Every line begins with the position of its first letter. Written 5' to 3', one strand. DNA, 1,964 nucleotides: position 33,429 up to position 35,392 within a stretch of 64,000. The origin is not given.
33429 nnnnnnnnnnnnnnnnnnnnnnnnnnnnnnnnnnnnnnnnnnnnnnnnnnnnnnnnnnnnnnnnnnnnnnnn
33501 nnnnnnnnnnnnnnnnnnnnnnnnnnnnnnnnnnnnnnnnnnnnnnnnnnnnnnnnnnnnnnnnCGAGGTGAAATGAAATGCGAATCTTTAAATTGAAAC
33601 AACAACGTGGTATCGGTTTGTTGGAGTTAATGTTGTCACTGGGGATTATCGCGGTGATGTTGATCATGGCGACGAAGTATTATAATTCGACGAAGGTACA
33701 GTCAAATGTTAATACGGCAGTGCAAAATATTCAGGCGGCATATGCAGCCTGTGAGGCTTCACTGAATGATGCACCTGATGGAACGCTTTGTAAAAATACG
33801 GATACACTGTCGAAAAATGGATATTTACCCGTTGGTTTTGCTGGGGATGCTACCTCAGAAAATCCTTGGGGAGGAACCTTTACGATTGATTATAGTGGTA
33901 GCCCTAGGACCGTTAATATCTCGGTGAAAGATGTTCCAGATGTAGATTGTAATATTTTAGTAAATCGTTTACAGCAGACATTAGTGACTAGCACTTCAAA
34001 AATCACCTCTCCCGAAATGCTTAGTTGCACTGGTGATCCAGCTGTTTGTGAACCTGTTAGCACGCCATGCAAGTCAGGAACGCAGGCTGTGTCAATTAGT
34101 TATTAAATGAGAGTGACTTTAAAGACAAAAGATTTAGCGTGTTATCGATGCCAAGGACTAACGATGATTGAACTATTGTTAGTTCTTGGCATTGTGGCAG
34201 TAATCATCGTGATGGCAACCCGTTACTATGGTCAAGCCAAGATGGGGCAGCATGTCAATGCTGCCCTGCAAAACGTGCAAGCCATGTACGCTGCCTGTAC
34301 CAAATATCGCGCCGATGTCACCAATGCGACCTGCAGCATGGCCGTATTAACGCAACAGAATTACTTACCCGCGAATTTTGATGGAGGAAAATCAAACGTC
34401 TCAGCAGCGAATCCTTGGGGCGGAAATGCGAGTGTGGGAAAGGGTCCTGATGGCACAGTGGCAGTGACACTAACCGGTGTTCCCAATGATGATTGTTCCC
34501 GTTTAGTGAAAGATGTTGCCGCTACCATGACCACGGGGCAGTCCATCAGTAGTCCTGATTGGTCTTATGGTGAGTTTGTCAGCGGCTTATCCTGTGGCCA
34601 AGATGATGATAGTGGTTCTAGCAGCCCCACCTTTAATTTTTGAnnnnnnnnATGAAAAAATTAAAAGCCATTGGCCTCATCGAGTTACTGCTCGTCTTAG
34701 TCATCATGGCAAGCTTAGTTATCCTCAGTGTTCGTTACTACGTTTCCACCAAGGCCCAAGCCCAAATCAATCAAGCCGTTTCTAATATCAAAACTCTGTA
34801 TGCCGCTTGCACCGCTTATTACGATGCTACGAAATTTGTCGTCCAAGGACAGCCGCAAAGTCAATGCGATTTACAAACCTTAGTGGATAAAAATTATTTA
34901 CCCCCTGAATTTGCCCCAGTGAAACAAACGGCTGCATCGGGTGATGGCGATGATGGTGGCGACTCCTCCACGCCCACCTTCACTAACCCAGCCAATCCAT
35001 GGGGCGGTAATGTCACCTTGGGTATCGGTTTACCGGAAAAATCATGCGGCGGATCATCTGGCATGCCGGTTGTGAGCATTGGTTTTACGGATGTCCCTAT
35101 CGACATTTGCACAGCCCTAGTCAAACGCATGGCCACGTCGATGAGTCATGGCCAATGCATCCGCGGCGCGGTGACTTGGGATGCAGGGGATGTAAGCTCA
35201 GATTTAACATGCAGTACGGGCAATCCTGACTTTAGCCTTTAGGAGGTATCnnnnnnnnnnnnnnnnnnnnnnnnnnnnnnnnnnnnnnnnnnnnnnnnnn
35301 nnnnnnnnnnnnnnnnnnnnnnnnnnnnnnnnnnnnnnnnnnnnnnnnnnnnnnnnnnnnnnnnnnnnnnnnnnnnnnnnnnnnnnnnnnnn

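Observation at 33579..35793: Four tandem paralogous prepilins with divergent C-terminal domains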

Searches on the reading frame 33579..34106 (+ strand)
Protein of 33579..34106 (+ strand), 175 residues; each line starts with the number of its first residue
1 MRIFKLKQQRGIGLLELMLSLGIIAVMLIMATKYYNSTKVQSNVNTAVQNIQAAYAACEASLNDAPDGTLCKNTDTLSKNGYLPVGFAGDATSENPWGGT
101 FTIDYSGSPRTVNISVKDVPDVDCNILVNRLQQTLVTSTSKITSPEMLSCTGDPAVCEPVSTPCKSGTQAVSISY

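Call 5: search_protein_families(library=pfam, proteins=[window:33579-34106:+], max_evalue=0.1)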
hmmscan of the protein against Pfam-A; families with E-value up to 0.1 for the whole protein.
window:33579-34106:+ (175 aa): 2 families
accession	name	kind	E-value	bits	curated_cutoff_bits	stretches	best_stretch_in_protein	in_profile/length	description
PF08805.16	PilS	-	9.2e-05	22.9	22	1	44-172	4-134/138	PilS N terminal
PF07963.17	N_methyl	-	0.00035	20.5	21.2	1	7-31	2-26/27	Prokaryotic N-terminal methylation motif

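Call 6: search_protein_families(library=ncbifam, proteins=[window:33579-34106:+], max_evalue=0.1)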
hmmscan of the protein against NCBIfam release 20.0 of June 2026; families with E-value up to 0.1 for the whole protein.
window:33579-34106:+ (175 aa): 9 families
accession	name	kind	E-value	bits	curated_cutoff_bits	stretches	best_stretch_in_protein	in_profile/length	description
TIGR01708.2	typeII_sec_gspH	equivalog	0.00062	19.8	80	1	9-56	1-48/169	type II secretion system minor pseudopilin GspH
NF007800.0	PRK10506.1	equivalog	0.0039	17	158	1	6-52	5-51/163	prepilin peptidase-dependent protein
NF007848.0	PRK10557.1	equivalog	0.0074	15.6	120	1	7-49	8-50/192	prepilin peptidase-dependent protein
NF007862.0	PRK10574.1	equivalog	0.0095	16.1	138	1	7-53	2-48/145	prepilin peptidase-dependent pilin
NF041775.1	typeIV_PilA_Myxo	equivalog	0.014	15.4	400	1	8-59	9-60/214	type IV pilin protein PilA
TIGR02599.1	TIGR02599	subfamily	0.022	14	256.5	1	13-60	3-51/361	Verru_Chthon cassette protein C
NF041013.1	T4P_ComGE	equivalog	0.025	14.7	49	1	7-57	1-52/83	competence type IV pilus minor pilin ComGE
NF041445.1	blaRATA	exception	0.03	13.4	660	1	63-131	80-143/302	RATA family class A beta-lactamase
NF007660.0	PRK10332.1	equivalog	0.039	14.5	86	1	5-47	4-45/107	prepilin-type N-terminal cleavage/methylation domain-containing protein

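Call 33: find_homologous_proteins(query=window:33579-34106:+, max_evalue=0.001)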
Query window:33579-34106:+ (175 aa): 33 proteins with E <= 0.001 among 93 candidates.
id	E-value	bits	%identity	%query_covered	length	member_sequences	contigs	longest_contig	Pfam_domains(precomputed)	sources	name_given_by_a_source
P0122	3.8e-110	383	100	100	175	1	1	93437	-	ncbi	-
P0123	1.6e-23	101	41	91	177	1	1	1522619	PF08805.17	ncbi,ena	-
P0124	7.9e-20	89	43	77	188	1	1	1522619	PF08805.17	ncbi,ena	-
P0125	2.2e-18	85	46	78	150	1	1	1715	PF07963.18,PF08805.17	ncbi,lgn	-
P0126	2.4e-18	85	39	87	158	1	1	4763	PF05307.17,PF07963.18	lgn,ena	-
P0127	5.0e-18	84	38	77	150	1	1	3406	-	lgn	-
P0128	1.0e-16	79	39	76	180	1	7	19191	PF05307.17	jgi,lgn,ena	-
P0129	2.8e-16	78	38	84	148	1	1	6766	PF07963.18,PF08805.17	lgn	-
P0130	3.2e-16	78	39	77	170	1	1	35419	PF05307.17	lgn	-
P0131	1.8e-15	75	36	75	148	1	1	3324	PF07963.18,PF08805.17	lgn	-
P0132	1.8e-15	75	37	77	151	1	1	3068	PF05307.17,PF07963.18,PF08805.17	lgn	-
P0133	4.3e-15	74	38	75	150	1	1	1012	PF05307.17,PF07963.18,PF08805.17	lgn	-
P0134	5.4e-15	74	42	77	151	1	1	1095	PF07963.18,PF08805.17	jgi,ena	-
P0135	1.3e-14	72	38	70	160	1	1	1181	PF07963.18,PF08805.17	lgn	-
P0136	1.8e-14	72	41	77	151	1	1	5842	PF07963.18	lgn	-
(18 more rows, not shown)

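Call 40: predict_structure(alignment_id=A3)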
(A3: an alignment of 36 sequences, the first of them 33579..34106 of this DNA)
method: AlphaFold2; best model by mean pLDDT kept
length: 175 residues; sequences in the alignment: 36
mean_pLDDT: 83.0   pTM: 0.75
mean pLDDT of the five models: 83.0, 81.7, 81.4, 80.9, 79.6
residues with pLDDT >= 90: 92; 70-90: 46; 50-70: 35; < 50: 2
segments of 3 or more residues with pLDDT < 50: none
pLDDT, mean of each block of 10 residues (from residue 1): 67 87 97 95 95 94 94 93 86 82 88 90 90 75 63 56 62 78
secondary structure, 60 per line:
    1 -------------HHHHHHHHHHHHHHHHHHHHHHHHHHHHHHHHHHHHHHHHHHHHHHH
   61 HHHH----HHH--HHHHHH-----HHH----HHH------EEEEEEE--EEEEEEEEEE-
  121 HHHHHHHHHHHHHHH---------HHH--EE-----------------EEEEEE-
elements in order: H14-64 H74-79 E101-107 E110-119 H121-135 E169-174

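Call 44: fold_search(model_id=the predicted structure, library=pdb)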
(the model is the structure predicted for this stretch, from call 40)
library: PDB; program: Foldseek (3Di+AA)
matches with E <= 10: 659; with E <= 0.001: 0
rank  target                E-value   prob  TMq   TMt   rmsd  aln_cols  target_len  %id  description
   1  8uhf_A                3.2e-03  1.00  0.46  0.43   5.0       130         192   22  Cryo-EM of Vibrio cholerae toxin co-regulated pilus - asymmetric reconstruction (released 2023-12-06)
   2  8uhf_D                6.7e-03  1.00  0.49  0.46   4.4       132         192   19  Cryo-EM of Vibrio cholerae toxin co-regulated pilus - asymmetric reconstruction (released 2023-12-06)
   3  8uhf_B                7.5e-03  1.00  0.47  0.42   5.0       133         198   20  Cryo-EM of Vibrio cholerae toxin co-regulated pilus - asymmetric reconstruction (released 2023-12-06)
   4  3hrv_A                1.4e-02  1.00  0.39  0.39   4.1       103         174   16  Crystal structure of TcpA, a Type IV pilin from Vibrio cholerae El Tor biotype (released 2010-06-16)
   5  3hrv_B                1.6e-02  1.00  0.40  0.41   4.1       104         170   15  Crystal structure of TcpA, a Type IV pilin from Vibrio cholerae El Tor biotype (released 2010-06-16)
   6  1oqv_A                6.3e-02  0.97  0.39  0.39   4.9        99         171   17  Structure of TcpA, the Type IV pilin subunit from the toxin co-regulated pilus of Vibrio cholerae classical biotype (released 2003-06-03)
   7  2y3p_A                2.5e-01  0.12  0.21  0.09  16.8       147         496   12  Crystal structure of N-terminal domain of GyrA with the antibiotic simocyclinone D8 (released 2010-12-29)
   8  5xv7                  3.8e-01  0.16  0.21  0.12   7.8        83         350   14  SRPK1 in complex with Alectinib (released 2018-03-14)
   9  3dae_B                5.9e-01  0.11  0.17  0.13  12.0        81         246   10  Crystal structure of phosphorylated SNF1 kinase domain (released 2009-06-02)
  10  4wua                  6.2e-01  0.14  0.21  0.13   7.6        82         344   11  Crystal structure of human SRPK1 complexed to an inhibitor SRPIN340 (released 2015-09-16)
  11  1wbp_A                6.2e-01  0.13  0.21  0.12   7.8        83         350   14  SRPK1 bound to 9mer docking motif peptide (released 2005-10-19)
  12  6fad_A                7.0e-01  0.20  0.23  0.13   7.6        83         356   11  SR protein kinase 1 (SRPK1) in complex with the RGG-box of HSV1 ICP27 (released 2019-09-25)
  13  4tma_E                7.0e-01  0.08  0.21  0.09  17.2       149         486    9  Crystal structure of gyrase bound to its inhibitor YacG (released 2014-07-23)
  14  9dd4_A                7.5e-01  0.12  0.24  0.33  12.2       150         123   10  Crystal Structure of Designed facilitated dissociation target LHD101An1: LHD101A with an N-terminal extension (released 2025-08-20)
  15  3uvq                  8.0e-01  0.08  0.15  0.09  12.6        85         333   12  Human p38 MAP Kinase in Complex with a Dibenzosuberone Derivative (released 2012-12-05)
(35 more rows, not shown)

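Call 46: search_solved_structures(query=A3, max_evalue=1)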
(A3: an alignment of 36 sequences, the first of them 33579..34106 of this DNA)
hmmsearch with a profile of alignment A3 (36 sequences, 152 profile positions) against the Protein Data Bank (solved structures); distinct sequences matched with E-value up to 1: 27.
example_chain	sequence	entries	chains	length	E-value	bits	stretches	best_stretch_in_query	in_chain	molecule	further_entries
1zwt_A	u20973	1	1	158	2.6e-06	30.8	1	34-126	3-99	Major structural subunit of bundle-forming pilus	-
8uhf_A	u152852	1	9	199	4.6e-06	29.9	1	11-129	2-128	Toxin co-regulated pilin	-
9egp_A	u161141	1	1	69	5.1e-05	26.5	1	1-65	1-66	Geopilin domain 1 protein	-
3hrv_A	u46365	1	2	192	0.00013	25.3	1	38-130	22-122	Toxin coregulated pilin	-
7tgg_A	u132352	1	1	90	0.00014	25.1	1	1-65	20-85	Geopilin domain 1 protein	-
2hi2_A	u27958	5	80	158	0.00017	24.9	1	11-69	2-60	Fimbrial protein | PilA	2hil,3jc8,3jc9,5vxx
8tj2_C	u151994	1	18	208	0.00018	24.8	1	11-69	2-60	Type IV major pilin protein PilA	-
1ay2_A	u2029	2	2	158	0.00018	24.8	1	11-69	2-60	TYPE 4 PILIN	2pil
8p3b_A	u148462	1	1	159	0.00022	24.5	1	11-70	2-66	Fimbrial protein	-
5kua_A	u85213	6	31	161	0.0015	21.8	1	11-70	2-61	pilin | Neisseria meningitidis PilE variant SB-GATDH | Neisseria meningitidis PilE, SB-DATDH variant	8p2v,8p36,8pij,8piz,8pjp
1oqv_A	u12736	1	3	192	0.0023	21.2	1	38-129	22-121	toxin-coregulated pilus subunit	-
9iuf_A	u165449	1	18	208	0.0029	20.8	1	11-131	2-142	CFA/III pilin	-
1q5f_A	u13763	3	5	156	0.0054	20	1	85-145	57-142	PilS | Prepilin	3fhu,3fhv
5wda_A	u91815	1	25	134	0.011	18.9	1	11-111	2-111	General secretion pathway protein G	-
9laa_A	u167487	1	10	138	0.014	18.7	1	3-37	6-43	Type IV pilin protein PilA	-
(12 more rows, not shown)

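Call 62: search_dna_similar(query=window:33579-34106:+, collection=plasmids, mode=protein, max_evalue=0.001, max_rows=12)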
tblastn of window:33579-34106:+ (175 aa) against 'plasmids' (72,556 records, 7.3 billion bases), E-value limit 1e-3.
Records with a match: 382; places in all: 386; records where one place covers at least 80% of the query: 56.
Best place of each record, by identity: <60% 382.
By first word of the organism name: Escherichia 271; Shigella 30; Salmonella 30; Klebsiella 29; Citrobacter 6; Arsenophonus 6; Serratia 3; Acidovorax 2; Shewanella 2; Kluyvera 1; and 2 more.
By predicted mobility (MOB-suite, as given by PLSDB): conjugative 351; non-mobilizable 24; mobilizable 7.
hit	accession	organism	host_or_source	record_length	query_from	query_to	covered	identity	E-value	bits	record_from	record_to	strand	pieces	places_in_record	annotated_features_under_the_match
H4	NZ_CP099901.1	Escherichia albertii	TBG,cell culture,feces,Poyang Lake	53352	5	149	83%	32.9%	4e-4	47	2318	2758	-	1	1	type 4 pilus major pilin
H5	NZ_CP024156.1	Escherichia coli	single cell,clinical patient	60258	5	144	80%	33.3%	1e-8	60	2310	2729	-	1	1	type 4 pilus major pilin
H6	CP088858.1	Escherichia coli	Homo sapiens,blood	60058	5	144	80%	33.3%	2e-8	60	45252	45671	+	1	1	hypothetical protein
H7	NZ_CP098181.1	Escherichia coli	Canis lupus familiaris,Rectal swab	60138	5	144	80%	33.3%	2e-8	60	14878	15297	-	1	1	type 4 pilus major pilin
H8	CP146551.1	Escherichia coli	Hospital Wastewater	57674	5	144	80%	33.3%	2e-8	60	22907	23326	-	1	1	type 4 pilus major pilin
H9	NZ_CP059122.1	Escherichia coli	Homo sapiens,urine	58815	5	144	80%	33.3%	2e-8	60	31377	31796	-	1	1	type 4 pilus major pilin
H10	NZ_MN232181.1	Escherichia coli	-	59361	5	144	80%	33.3%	2e-8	60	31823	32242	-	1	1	type 4 pilus major pilin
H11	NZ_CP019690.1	Shigella sonnei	Homo sapiens,feces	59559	5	144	80%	33.3%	2e-8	60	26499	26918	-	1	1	type 4 pilus major pilin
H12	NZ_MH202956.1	Escherichia coli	-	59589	5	144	80%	33.3%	2e-8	60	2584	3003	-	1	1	type 4 pilus major pilin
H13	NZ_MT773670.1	Escherichia coli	-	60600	5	144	80%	33.3%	2e-8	60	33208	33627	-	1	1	type 4 pilus major pilin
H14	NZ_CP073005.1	Klebsiella pneumoniae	Homo sapiens,Mix culture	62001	5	144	80%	33.3%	2e-8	60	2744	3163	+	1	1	type 4 pilus major pilin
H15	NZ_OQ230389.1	Shigella sonnei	-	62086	5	144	80%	33.3%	2e-8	60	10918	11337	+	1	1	type 4 pilus major pilin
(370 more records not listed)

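Call 63: get_annotated_region(hit=H5, flank=9000)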
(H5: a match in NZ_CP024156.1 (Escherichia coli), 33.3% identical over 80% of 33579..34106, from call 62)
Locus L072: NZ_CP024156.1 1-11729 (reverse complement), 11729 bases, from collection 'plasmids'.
description: Escherichia coli strain 14EC047 plasmid p14EC047a, complete sequence
organism: Escherichia coli (NCBI taxid 562)
taxonomy: Bacteria; Pseudomonadota; Gammaproteobacteria; Enterobacterales; Enterobacteriaceae; Escherichia; Escherichia coli
host: -; source: single cell,clinical patient; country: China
typing (MOB-suite, as given by PLSDB): conjugative; replicon IncI2; relaxase MOBP; mating-pair formation MPF_T
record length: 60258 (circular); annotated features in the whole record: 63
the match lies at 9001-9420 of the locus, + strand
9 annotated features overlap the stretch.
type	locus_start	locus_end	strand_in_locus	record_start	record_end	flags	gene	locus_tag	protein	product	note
CDS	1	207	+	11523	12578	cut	virB11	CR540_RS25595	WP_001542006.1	P-type DNA transfer ATPase VirB11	GO:0044097 - secretion by the type IV secretion system [Evidence IEA]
CDS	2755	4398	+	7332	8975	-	-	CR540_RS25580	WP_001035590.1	PilN family type IVB pilus formation outer membrane protein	GO:0009297 - pilus assembly [Evidence IEA]; GO:0009306 - protein secretion [Evidence IEA]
CDS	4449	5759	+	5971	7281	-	pilO2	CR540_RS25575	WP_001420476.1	type 4b pilus protein PilO2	-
CDS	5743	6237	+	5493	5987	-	pilP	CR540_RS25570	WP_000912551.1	type IV pilus biogenesis protein PilP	GO:0009297 - pilus assembly [Evidence IEA]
CDS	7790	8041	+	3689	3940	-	-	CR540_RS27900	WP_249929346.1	hypothetical protein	-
CDS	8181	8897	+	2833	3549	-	-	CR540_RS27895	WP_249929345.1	type II secretion system F family protein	-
CDS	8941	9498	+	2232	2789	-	-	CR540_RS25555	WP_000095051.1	type 4 pilus major pilin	-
CDS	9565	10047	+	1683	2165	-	-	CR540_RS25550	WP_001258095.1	lytic transglycosylase domain-containing protein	-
CDS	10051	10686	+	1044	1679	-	-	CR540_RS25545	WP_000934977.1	A24 family peptidase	-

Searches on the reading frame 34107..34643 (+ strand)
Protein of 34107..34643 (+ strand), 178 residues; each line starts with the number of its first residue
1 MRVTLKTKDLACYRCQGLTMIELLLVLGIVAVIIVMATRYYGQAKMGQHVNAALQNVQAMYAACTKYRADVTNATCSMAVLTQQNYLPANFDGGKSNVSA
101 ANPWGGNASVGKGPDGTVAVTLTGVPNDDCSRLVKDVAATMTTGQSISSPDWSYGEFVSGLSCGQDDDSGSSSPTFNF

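Call 5: search_protein_families(library=pfam, proteins=[window:34107-34643:+], max_evalue=0.1)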
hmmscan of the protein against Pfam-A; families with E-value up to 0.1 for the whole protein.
window:34107-34643:+ (178 aa): 2 families
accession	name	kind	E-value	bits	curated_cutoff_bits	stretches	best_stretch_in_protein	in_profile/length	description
PF08805.16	PilS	-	3.3e-10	40.6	22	1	50-139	4-96/138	PilS N terminal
PF07963.17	N_methyl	-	4e-05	23.4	21.2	1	14-37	3-26/27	Prokaryotic N-terminal methylation motif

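Call 6: search_protein_families(library=ncbifam, proteins=[window:34107-34643:+], max_evalue=0.1)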
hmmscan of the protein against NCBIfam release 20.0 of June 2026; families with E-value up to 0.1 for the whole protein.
window:34107-34643:+ (178 aa): 11 families
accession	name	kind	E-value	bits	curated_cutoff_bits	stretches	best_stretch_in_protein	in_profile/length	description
TIGR01708.2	typeII_sec_gspH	equivalog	3.3e-05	24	80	1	16-78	2-63/169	type II secretion system minor pseudopilin GspH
TIGR02532.1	IV_pilin_GFxxxE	domain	0.00057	19.6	16.3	1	15-37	1-23/24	prepilin-type N-terminal cleavage/methylation domain-containing protein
TIGR01710.1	typeII_sec_gspG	equivalog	0.0022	18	88.85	1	16-94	1-85/134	type II secretion system major pseudopilin GspG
NF007800.0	PRK10506.1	equivalog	0.0028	17.5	158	1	14-84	7-76/163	prepilin peptidase-dependent protein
TIGR02596.1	TIGR02596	subfamily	0.0073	16.4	70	1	19-63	2-46/196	Verru_Chthon cassette protein D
NF041013.1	T4P_ComGE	equivalog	0.013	15.6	49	1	15-85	3-74/83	competence type IV pilus minor pilin ComGE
NF007862.0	PRK10574.1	equivalog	0.019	15.1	138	1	15-43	4-32/145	prepilin peptidase-dependent pilin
NF051431.1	Rv0361_Cterm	subfamily_domain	0.027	14.7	37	1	22-102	8-89/140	Rv0361 family membrane protein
NF041775.1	typeIV_PilA_Myxo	equivalog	0.027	14.5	400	1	14-66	9-61/214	type IV pilin protein PilA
NF040999.1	pilin_ComGC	equivalog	0.062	13.5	75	0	16-87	2-72/84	competence type IV pilus major pilin ComGC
NF007848.0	PRK10557.1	equivalog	0.074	12.4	120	1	13-46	8-41/192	prepilin peptidase-dependent protein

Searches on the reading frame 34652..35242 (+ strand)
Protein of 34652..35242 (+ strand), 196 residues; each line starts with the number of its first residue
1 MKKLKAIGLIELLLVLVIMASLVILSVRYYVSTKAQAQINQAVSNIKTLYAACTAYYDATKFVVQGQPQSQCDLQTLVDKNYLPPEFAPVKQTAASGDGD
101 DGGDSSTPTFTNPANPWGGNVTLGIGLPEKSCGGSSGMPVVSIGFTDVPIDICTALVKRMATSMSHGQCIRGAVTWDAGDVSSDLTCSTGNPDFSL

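Call 5: search_protein_families(library=pfam, proteins=[window:34652-35242:+], max_evalue=0.1)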
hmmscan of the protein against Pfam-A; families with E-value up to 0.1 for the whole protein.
window:34652-35242:+ (196 aa): 1 family
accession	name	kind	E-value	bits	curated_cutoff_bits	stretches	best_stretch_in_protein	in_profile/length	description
PF08805.16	PilS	-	0.0017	18.8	22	1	98-163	51-97/138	PilS N terminal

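Call 6: search_protein_families(library=ncbifam, proteins=[window:34652-35242:+], max_evalue=0.1)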
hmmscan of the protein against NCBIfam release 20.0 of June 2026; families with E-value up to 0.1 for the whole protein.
window:34652-35242:+ (196 aa): 8 families
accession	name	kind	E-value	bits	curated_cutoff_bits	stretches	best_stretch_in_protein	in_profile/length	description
TIGR01710.1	typeII_sec_gspG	equivalog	7.6e-06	26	88.85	1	8-85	4-77/134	type II secretion system major pseudopilin GspG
NF040982.1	ComGD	equivalog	0.0019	18.6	70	1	8-70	5-69/139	competence type IV pilus minor pilin ComGD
NF041775.1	typeIV_PilA_Myxo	equivalog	0.0026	17.8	400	1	6-57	12-63/214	type IV pilin protein PilA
NF041013.1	T4P_ComGE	equivalog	0.012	15.7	49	1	2-56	1-56/83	competence type IV pilus minor pilin ComGE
NF007800.0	PRK10506.1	equivalog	0.025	14.4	158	1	1-49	5-53/163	prepilin peptidase-dependent protein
NF053875.1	DS32_1_antiphage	equivalog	0.033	13.4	250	1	22-81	45-105/322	phosphoribosyltransferase-like anti-phage protein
NF040999.1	pilin_ComGC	equivalog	0.058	13.6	75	0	5-56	2-53/84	competence type IV pilus major pilin ComGC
TIGR01708.2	typeII_sec_gspH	equivalog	0.065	13.2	80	1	9-47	6-48/169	type II secretion system minor pseudopilin GspH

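Call 36: search_protein_representatives(protein=window:34652-35242:+)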
Query: 196 residues. Proteins with E-value up to 0.001 (for the whole library): 130; up to 1e-10: 6; up to 1e-30: 1. The best 130 are listed.
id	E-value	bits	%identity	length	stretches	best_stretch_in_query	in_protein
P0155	1.4e-126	435.6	100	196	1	1-196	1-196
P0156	5.5e-23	97.7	42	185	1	3-182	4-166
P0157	8.5e-15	71.0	31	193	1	2-172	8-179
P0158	1.4e-14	70.3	32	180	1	5-173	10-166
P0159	1.7e-13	66.8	43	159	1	9-190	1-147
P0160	1.1e-11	60.8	42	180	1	2-192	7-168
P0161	1.8e-09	53.7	39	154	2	2-88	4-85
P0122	9.1e-09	51.4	43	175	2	2-87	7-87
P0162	1.8e-08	50.4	37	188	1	5-186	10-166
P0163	3.6e-08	49.4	35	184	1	3-161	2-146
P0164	3.9e-08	49.3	35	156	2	1-87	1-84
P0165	6.0e-08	48.7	38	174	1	2-188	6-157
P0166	7.4e-08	48.4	35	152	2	5-86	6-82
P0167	1.9e-07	47.0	40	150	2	1-85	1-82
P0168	2.5e-07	46.7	40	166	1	3-168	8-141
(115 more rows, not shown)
